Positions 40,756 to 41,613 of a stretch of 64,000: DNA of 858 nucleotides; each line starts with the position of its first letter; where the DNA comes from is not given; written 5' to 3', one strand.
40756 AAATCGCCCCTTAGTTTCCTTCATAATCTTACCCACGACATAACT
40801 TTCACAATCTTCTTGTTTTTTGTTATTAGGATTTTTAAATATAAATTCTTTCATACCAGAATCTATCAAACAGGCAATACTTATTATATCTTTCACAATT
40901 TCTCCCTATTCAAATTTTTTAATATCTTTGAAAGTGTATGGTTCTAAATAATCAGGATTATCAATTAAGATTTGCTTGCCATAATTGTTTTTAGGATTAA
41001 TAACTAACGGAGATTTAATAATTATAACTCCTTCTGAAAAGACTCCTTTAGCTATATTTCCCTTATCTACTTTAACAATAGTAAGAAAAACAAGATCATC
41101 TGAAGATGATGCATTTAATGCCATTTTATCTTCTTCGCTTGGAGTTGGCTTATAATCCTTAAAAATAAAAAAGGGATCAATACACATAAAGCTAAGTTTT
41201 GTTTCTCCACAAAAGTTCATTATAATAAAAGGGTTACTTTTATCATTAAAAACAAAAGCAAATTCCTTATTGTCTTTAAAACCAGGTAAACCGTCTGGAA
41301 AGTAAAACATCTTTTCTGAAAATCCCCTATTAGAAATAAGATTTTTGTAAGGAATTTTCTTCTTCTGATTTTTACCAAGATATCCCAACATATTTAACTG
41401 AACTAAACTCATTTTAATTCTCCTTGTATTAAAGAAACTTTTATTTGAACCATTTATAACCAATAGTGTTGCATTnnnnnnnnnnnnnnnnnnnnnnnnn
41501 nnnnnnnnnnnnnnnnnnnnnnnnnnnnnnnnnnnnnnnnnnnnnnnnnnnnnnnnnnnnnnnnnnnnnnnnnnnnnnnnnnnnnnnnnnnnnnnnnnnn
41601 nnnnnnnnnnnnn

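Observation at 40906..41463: FliW homolog (flagellin chaperone / CsrA antagonist) encoded among phage-like small genes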

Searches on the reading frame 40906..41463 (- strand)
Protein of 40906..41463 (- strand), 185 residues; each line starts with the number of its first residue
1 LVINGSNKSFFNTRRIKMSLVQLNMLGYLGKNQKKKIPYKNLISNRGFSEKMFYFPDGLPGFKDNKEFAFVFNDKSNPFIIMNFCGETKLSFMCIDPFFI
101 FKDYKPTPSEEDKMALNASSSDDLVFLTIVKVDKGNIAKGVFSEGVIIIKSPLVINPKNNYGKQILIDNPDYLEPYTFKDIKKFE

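Call 4: search_protein_families(library=pfam, proteins=[window:40906-41463:-], max_evalue=1)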
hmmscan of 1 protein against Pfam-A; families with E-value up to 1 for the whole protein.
window:40906-41463:- (185 aa): 1 family
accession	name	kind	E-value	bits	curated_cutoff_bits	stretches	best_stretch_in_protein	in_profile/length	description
PF02623.20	FliW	-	5.5e-25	88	25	1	54-172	2-116/122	FliW protein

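Call 5: search_protein_families(library=ncbifam, proteins=[window:40906-41463:-], max_evalue=1)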
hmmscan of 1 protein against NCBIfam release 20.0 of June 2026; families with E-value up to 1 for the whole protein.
window:40906-41463:- (185 aa): 8 families
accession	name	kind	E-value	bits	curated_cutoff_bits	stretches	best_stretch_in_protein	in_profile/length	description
NF009793.2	PRK13285.1-1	equivalog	4.2e-25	87.9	130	1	50-173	8-126/132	flagellar assembly protein FliW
NF009798.0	PRK13285.2-1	equivalog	7.4e-19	68.1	208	1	50-182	16-144/159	flagellar assembly protein FliW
NF009799.0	PRK13285.2-2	equivalog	1.8e-18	66.7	165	1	50-172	16-131/150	flagellar assembly protein FliW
NF009801.0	PRK13285.2-4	equivalog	3.5e-17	62.3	223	1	50-177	16-136/152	flagellar assembly protein FliW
NF009800.0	PRK13285.2-3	equivalog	1.6e-13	50.7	226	1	50-169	16-128/149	flagellar assembly protein FliW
NF009792.0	PRK13284.1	equivalog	8.4e-09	35.5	171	1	50-168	16-134/146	flagellar assembly protein FliW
NF009790.1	PRK13282.1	equivalog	9.1e-05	22.6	135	1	61-180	11-121/128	flagellar assembly protein FliW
NF009791.1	PRK13283.1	equivalog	0.063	13.5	169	1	61-184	11-126/129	flagellar assembly protein FliW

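Call 6: search_protein_families(library=phrogs, proteins=[window:40906-41463:-], max_evalue=1)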
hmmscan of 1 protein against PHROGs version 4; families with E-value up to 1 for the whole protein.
window:40906-41463:- (185 aa): 0 families

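Call 11: search_dna_similar(query=window:40906-41463:-, collection=phages, mode=protein, max_rows=40, max_evalue=0.001)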
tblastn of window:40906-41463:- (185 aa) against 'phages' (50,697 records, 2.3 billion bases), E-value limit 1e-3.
Records with a match: 2; places in all: 2; records where one place covers at least 80% of the query: 0.
Best place of each record, by identity: <60% 2.
By first word of the organism name: Bacteriophage 2.
By host as written in the record: - 2.
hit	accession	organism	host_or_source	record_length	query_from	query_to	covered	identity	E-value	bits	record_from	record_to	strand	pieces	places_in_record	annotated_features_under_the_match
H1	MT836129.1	Bacteriophage sp.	human fecal samples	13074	49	183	73%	28.1%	1e-3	45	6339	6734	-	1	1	record has no annotation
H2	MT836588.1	Bacteriophage sp.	human fecal samples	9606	49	180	71%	24.1%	5e-5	49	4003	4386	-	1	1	record has no annotation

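Call 15: find_homologous_proteins(query=window:40906-41463:-, max_evalue=0.001)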
Query window:40906-41463:- (185 aa): 13 proteins with E <= 0.001 among 48 candidates.
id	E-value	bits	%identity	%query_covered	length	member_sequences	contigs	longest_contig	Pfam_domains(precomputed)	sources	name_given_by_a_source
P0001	1.6e-105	369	100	91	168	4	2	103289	PF02623.22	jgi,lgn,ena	jgi:flagellar assembly factor FliW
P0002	1.2e-89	317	85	91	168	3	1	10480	PF02623.22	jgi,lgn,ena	-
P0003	2.0e-84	300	81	89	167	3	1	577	PF02623.22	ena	-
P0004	1.9e-78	281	73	90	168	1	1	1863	PF02623.22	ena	-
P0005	3.8e-72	260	71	90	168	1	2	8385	PF02623.22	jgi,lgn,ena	-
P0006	1.6e-70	255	68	90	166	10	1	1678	PF02623.22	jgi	-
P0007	2.6e-67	244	67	90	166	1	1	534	PF02623.22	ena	-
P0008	1.3e-66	242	65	91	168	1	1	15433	PF02623.22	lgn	-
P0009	1.5e-64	235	65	89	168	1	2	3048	PF02623.22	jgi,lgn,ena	-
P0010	1.6e-61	225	60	91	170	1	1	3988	PF02623.22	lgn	-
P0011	4.8e-61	224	66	87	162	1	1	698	PF02623.22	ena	-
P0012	2.6e-51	192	54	89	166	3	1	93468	PF02623.22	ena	-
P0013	3.0e-44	169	70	62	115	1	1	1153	PF02623.22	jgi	jgi:flagellar assembly factor FliW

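Call 16: find_encoding_contigs(protein=P0001, flank=10000, max_places=4)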
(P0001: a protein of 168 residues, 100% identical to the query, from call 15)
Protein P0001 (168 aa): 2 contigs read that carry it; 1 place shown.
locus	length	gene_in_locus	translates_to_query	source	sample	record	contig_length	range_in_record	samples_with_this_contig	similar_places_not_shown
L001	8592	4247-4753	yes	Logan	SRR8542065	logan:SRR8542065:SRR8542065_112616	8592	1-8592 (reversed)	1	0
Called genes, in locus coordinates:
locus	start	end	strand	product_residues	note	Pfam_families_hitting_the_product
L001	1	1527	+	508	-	?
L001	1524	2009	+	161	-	-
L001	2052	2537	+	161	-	-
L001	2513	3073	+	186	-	-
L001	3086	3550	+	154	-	-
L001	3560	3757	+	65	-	-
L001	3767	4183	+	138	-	-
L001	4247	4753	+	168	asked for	PF02623:FliW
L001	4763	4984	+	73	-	-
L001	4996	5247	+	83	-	-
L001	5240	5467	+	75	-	-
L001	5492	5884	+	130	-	-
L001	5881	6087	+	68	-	-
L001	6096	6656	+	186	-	-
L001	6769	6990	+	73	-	-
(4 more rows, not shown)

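Call 17: find_encoding_contigs(protein=P0012, flank=10000, max_places=4)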
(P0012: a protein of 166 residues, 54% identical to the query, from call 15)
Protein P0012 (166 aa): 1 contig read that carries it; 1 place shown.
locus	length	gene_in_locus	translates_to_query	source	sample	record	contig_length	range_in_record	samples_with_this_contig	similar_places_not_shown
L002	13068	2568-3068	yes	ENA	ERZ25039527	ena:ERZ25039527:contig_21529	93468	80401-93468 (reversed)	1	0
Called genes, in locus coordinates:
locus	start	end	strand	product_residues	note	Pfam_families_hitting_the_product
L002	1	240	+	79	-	?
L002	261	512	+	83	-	PF13361:UvrD_C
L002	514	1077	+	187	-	PF13361:UvrD_C, PF13538:UvrD_C_2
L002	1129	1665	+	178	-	-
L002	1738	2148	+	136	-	-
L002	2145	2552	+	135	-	-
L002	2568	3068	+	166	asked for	PF02623:FliW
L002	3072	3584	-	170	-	PF12672:DUF3793 (faint)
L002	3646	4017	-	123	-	-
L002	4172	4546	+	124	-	-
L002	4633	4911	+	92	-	-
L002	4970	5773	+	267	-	-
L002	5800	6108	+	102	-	-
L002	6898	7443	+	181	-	-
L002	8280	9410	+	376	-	PF01467:CTP_transf_like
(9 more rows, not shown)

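Call 18: find_related_loci(query=P0001, collection=viral_contigs, flank=10000)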
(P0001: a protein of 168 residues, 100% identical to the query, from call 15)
Query P0001 (168 aa) in viral_contigs; peptide patterns used: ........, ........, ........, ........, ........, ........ (x = any residue, [..] = any of these).
12 stretches matched a pattern, but none encodes a relative of the query by tblastn (E <= 1e-3).

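Call 20: search_solved_structures(query=P0001, max_evalue=1, show_alignments=3)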
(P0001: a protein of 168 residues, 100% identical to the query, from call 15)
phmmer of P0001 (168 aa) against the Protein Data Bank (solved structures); distinct sequences matched with E-value up to 1: 3.
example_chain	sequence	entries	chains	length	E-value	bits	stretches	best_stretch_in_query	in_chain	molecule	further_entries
2aj7_A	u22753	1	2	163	9.1e-12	48.4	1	33-155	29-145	hypothetical protein BH3618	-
5dmb_A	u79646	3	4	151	5.5e-10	42.6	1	35-157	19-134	Flagellar assembly factor FliW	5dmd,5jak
9p4g_A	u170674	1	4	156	0.0061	19.7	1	43-159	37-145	Flagellar assembly factor FliW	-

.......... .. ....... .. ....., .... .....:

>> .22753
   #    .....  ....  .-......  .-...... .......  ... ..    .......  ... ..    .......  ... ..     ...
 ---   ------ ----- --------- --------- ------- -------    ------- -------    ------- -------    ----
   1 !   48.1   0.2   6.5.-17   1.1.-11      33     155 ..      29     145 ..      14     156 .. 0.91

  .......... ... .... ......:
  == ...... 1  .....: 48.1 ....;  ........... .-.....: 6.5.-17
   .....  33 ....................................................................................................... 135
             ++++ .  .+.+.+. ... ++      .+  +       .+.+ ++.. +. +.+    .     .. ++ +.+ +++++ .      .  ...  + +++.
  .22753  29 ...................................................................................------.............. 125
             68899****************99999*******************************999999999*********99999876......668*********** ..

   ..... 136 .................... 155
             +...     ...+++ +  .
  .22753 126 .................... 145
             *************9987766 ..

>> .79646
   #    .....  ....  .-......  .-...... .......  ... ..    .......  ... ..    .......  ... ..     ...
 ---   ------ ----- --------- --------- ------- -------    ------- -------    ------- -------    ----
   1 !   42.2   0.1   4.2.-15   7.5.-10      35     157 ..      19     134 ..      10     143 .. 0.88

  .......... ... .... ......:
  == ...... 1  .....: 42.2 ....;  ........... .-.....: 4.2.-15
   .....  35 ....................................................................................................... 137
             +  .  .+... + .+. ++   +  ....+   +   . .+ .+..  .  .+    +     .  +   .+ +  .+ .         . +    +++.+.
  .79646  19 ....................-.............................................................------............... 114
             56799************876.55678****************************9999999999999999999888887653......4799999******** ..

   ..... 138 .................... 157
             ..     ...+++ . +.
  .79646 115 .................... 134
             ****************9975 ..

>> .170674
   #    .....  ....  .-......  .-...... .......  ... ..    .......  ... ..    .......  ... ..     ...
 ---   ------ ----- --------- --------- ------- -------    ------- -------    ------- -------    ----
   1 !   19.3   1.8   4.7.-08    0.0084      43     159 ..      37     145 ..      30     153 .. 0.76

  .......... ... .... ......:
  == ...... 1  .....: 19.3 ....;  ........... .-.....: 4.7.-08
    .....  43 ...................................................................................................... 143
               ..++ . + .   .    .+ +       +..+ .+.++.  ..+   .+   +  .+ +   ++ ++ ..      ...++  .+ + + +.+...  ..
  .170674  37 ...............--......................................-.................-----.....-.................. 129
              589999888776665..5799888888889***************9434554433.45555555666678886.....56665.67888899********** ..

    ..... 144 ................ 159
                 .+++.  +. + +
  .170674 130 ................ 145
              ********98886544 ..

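Call 22: find_related_loci(query=A1, collection=viral_contigs, flank=10000)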
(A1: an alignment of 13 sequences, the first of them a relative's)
Query A1 (168 aa) in viral_contigs; peptide patterns used: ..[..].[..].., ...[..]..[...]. (x = any residue, [..] = any of these).
95 stretches matched a pattern, but none encodes a relative of the query by tblastn (E <= 1e-3).

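Call 37: search_protein_representatives(alignment_id=A1)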
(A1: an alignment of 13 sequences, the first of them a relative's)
Query: 13 sequences, 168 profile positions. Proteins with E-value up to 0.001 (for the whole library): 1490; up to 1e-10: 143; up to 1e-30: 1. The best 150 are listed.
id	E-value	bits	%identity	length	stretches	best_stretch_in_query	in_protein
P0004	2.1e-86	304.4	-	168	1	1-167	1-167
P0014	4.3e-26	108.2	-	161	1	6-164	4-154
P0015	4.8e-22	95.0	-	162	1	4-154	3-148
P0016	7.2e-22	94.4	-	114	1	4-60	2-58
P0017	6.9e-20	88.0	-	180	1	16-163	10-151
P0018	2.5e-19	86.1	-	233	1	33-163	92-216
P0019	9.9e-19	84.2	-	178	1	33-160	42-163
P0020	1.2e-18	84.0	-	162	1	35-160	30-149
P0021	6.2e-18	81.6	-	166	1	32-162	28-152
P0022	1.7e-17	80.2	-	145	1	32-156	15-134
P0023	2.7e-17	79.6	-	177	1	32-162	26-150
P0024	5.6e-17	78.5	-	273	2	36-158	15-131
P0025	6.7e-17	78.3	-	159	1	34-157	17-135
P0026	9.4e-17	77.8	-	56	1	116-168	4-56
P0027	3.9e-16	75.8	-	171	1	34-155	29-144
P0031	1.0e-15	74.4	-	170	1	32-163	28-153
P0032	1.3e-15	74.1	-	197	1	13-161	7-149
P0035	4.1e-15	72.5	-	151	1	32-155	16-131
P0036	4.9e-15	72.2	-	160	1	16-152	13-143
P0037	5.3e-15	72.1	-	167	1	32-156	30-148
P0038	6.6e-15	71.8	-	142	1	35-156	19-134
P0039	6.8e-15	71.7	-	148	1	29-162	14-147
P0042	7.3e-15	71.6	-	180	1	24-160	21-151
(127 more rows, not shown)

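Call 42: predict_structure(alignment_id=A1)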
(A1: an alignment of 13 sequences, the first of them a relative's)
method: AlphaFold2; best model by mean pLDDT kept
length: 168 residues; sequences in the alignment: 13
mean_pLDDT: 70.9   pTM: 0.67
mean pLDDT of the five models: 70.9, 70.3, 70.1, 67.3, 60.8
residues with pLDDT >= 90: 10; 70-90: 89; 50-70: 42; < 50: 27
segments of 3 or more residues with pLDDT < 50: 1-8, 12-14, 56-63, 68-73
pLDDT, mean of each block of 10 residues (from residue 1): 46 51 60 79 79 56 49 62 78 91 85 77 75 86 88 79 64
secondary structure, 60 per line:
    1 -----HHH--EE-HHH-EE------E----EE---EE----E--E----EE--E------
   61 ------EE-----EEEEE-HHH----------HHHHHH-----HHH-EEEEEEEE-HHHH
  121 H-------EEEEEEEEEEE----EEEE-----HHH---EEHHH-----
elements in order: E74-78 H93-98 E108-115 H117-121 E129-139 E144-147

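Call 46: fold_search(model_id=the predicted structure, library=pdb)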
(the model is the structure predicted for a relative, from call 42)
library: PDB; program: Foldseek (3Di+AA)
matches with E <= 10: 109; with E <= 0.001: 6
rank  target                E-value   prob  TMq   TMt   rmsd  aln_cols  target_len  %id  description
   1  2aj7_A                6.1e-08  1.00  0.55  0.59   3.8       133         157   23  Crystal structure of a putative contractile protein (bh3618) from bacillus halodurans at 1.67 A resolution (released 2005-11-15)
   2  2aj7_B                6.9e-08  1.00  0.58  0.64   9.5       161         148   20  Crystal structure of a putative contractile protein (bh3618) from bacillus halodurans at 1.67 A resolution (released 2005-11-15)
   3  5dmd_B                1.7e-07  1.00  0.57  0.67   3.6       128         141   24  Crystal structure of the flagellar assembly factor FliW (released 2016-09-07)
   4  5dmb_A                4.0e-07  1.00  0.58  0.68   3.6       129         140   25  Crystal structure of a translational regulator bound to a flagellar assembly factor (released 2016-08-24)
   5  5dmd_A                4.0e-07  1.00  0.57  0.66   5.2       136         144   25  Crystal structure of the flagellar assembly factor FliW (released 2016-09-07)
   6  5jak                  1.1e-06  1.00  0.57  0.68   3.5       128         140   25  Crystal structure of the flagellar assembly factor FliW (released 2016-08-24)
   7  3n1h                  1.4e+00  0.06  0.16  0.16   9.3        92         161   17  Crystal Structure of StWhy2 (released 2010-08-11)
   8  7yot_A                2.1e+00  0.03  0.11  0.02  12.7        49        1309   20  Cryo-EM structure of RNA polymerase in complex with P protein tetramer of Newcastle disease virus (released 2023-02-15)
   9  7yov_A                2.3e+00  0.03  0.11  0.02  12.7        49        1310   20  Cryo-EM structure of RNA polymerase in complex with P protein tetramer of Newcastle disease virus (released 2023-02-15)
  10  7you_A                2.3e+00  0.03  0.11  0.01  12.8        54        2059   20  Cryo-EM structure of RNA polymerase in complex with P protein tetramer of Newcastle disease virus (released 2023-02-15)
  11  8b4k_A                2.3e+00  0.02  0.13  0.16  12.0        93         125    9  Rfa1-N-terminal domain in complex with phosphorylated Ddc2 (released 2023-09-27)
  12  3dw8_B                2.4e+00  0.01  0.14  0.06  20.9       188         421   10  Structure of a Protein Phosphatase 2A Holoenzyme with B55 subunit (released 2008-10-07)
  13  5sum_A                2.7e+00  0.01  0.13  0.07  17.4       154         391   10  Ribosome assembly factor NSA1 (released 2017-04-26)
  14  8wa0_K                2.9e+00  0.08  0.16  0.14   3.8        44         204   20  The cryo-EM structure of the Nicotiana tabacum PEP-PAP-TEC1 (released 2024-03-13)
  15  8h8p_B                3.1e+00  0.03  0.16  0.09   8.9        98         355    9  Crystal structure of thiomorpholine-carboxylate dehydrogenase from Candida parapsilosis. (released 2023-10-25)
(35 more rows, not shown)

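Call 48: list_cluster_members(proteins=[P0014, P0015, P0017, P0019, P0020, P0021, P0022, P0023, P0025, P0001])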
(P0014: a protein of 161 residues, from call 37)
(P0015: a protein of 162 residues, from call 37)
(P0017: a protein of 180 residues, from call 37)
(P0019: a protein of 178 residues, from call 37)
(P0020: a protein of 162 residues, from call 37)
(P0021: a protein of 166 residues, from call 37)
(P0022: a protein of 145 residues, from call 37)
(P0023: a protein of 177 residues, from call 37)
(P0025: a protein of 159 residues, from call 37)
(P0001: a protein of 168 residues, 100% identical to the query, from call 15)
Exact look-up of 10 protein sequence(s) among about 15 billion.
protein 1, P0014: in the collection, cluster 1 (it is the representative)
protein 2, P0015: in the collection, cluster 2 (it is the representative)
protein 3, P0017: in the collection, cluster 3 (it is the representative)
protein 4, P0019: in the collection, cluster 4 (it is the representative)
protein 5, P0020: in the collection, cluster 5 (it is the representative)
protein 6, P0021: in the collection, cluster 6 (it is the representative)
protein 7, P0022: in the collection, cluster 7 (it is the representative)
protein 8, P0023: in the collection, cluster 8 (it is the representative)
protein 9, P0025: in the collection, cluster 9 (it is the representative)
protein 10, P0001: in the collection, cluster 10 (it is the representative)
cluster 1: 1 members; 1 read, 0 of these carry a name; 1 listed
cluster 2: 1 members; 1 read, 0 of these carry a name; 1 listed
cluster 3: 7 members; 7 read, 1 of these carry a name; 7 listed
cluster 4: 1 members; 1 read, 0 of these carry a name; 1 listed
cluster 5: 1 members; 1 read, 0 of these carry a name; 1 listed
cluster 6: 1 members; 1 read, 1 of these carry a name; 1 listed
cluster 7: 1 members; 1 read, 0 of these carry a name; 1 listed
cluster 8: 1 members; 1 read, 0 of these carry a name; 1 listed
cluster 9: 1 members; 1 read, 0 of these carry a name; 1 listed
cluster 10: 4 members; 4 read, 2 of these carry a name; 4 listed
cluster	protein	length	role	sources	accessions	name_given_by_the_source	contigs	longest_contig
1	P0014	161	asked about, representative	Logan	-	-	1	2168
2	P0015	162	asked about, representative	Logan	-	-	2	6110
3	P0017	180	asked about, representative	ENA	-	-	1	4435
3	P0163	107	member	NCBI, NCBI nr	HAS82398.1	MAG TPA: hypothetical protein DCS43_06930, partial [Verrucomicrobia bacterium] | hypothetical protein [Verrucomicrobiota bacterium]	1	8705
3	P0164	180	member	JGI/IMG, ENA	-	-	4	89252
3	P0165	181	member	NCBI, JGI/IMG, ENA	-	-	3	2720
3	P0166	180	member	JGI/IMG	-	-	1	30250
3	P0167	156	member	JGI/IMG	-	-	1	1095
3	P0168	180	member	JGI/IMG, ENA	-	-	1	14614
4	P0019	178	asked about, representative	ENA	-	-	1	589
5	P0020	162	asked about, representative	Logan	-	-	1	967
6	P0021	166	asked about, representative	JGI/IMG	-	flagellar assembly factor FliW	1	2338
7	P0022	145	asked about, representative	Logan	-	-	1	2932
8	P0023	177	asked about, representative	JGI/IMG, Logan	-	-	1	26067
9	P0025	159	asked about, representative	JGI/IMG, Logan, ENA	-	-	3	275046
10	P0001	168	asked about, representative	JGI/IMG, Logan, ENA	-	flagellar assembly factor FliW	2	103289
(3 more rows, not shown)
